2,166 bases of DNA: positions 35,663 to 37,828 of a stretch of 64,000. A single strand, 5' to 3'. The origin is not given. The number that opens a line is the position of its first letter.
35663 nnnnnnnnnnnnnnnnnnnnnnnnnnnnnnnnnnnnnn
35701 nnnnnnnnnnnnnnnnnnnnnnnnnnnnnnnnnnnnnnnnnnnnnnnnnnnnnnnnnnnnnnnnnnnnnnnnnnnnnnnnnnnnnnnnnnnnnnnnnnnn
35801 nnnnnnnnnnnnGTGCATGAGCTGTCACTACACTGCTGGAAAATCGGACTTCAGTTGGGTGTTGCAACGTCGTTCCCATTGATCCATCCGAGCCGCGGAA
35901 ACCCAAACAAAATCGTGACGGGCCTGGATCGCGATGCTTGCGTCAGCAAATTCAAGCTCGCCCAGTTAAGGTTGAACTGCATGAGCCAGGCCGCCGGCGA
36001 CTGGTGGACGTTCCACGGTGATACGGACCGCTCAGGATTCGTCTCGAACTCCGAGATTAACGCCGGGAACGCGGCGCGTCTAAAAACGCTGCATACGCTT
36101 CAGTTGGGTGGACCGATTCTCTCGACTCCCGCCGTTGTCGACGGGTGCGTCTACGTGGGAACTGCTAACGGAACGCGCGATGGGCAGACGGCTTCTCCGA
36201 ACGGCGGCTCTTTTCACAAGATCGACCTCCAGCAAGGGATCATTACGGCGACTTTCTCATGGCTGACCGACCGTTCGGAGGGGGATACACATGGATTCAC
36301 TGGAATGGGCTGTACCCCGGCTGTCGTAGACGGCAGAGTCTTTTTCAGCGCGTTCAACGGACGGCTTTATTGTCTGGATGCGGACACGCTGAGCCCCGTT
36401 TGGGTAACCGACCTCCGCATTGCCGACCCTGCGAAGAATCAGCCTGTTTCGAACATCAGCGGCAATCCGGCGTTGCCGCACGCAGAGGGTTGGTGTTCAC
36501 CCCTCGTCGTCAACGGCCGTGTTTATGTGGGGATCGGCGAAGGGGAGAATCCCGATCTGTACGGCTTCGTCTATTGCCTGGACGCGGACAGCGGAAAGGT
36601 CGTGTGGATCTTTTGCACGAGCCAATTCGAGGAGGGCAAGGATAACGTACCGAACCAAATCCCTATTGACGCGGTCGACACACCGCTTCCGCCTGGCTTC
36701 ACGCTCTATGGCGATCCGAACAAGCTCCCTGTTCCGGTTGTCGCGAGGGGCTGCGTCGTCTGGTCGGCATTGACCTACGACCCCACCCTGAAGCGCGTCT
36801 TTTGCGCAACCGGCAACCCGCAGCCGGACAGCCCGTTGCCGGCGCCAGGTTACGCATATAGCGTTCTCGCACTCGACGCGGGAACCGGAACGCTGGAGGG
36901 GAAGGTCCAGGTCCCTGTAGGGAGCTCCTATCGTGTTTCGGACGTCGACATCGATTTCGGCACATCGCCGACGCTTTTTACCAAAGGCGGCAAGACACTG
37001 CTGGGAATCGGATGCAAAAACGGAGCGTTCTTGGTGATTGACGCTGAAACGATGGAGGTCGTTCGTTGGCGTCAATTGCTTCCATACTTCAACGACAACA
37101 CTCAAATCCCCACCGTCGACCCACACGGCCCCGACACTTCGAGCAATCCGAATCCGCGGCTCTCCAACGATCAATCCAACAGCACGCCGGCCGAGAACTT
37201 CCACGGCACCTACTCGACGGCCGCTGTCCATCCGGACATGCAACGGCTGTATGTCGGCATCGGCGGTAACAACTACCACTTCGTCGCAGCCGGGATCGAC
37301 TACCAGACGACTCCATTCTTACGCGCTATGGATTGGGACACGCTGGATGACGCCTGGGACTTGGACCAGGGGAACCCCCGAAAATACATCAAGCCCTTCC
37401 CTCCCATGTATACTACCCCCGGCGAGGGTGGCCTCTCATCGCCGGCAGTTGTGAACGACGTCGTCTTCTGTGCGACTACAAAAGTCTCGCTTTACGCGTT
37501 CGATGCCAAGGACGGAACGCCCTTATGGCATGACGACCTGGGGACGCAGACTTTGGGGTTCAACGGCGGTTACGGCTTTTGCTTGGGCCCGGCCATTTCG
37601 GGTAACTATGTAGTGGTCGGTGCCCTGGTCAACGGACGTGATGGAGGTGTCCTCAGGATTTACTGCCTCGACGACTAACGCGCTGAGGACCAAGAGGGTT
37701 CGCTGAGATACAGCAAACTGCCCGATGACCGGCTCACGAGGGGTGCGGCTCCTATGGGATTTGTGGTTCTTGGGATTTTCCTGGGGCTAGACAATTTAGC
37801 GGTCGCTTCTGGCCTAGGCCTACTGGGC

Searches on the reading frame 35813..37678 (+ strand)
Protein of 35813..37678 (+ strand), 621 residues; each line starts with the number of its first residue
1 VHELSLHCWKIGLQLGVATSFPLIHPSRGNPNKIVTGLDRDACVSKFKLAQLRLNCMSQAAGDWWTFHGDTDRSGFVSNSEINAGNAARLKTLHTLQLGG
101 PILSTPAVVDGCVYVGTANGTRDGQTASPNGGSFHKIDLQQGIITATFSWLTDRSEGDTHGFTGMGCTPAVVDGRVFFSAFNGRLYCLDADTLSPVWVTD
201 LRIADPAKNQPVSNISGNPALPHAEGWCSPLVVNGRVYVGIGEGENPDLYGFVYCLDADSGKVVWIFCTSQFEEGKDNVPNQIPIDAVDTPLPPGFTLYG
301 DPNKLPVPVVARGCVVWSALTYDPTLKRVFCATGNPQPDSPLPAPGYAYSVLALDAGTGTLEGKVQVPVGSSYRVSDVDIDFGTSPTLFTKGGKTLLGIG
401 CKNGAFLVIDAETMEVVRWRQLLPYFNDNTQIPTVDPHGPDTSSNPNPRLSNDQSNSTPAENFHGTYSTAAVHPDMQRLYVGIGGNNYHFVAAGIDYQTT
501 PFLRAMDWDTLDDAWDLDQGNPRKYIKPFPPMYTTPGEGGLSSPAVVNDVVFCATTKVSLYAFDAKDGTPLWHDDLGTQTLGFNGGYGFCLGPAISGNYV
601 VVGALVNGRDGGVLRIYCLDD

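Call 92: search_protein_families(library=pfam, proteins=[window:35813-37678:+], max_evalue=0.00001)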
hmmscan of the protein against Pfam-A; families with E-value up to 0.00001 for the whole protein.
window:35813-37678:+ (621 aa): 3 families
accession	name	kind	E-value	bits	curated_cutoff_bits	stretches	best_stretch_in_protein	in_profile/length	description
PF01011.28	PQQ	-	3.3e-19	69.5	26.7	1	230-413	166-331/595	Glucose/ethanol/alcohol dehydrogenase, beta-propeller domain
PF13360.13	PQQ_2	-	7.3e-16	59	27.6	0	105-266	113-232/233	Outer membrane protein assembly factor BamB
PF13570.13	Beta-prop_ACSF4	-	4.2e-13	49.8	133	0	538-577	133-174/329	Beta-alanine-activating enzyme, beta-propeller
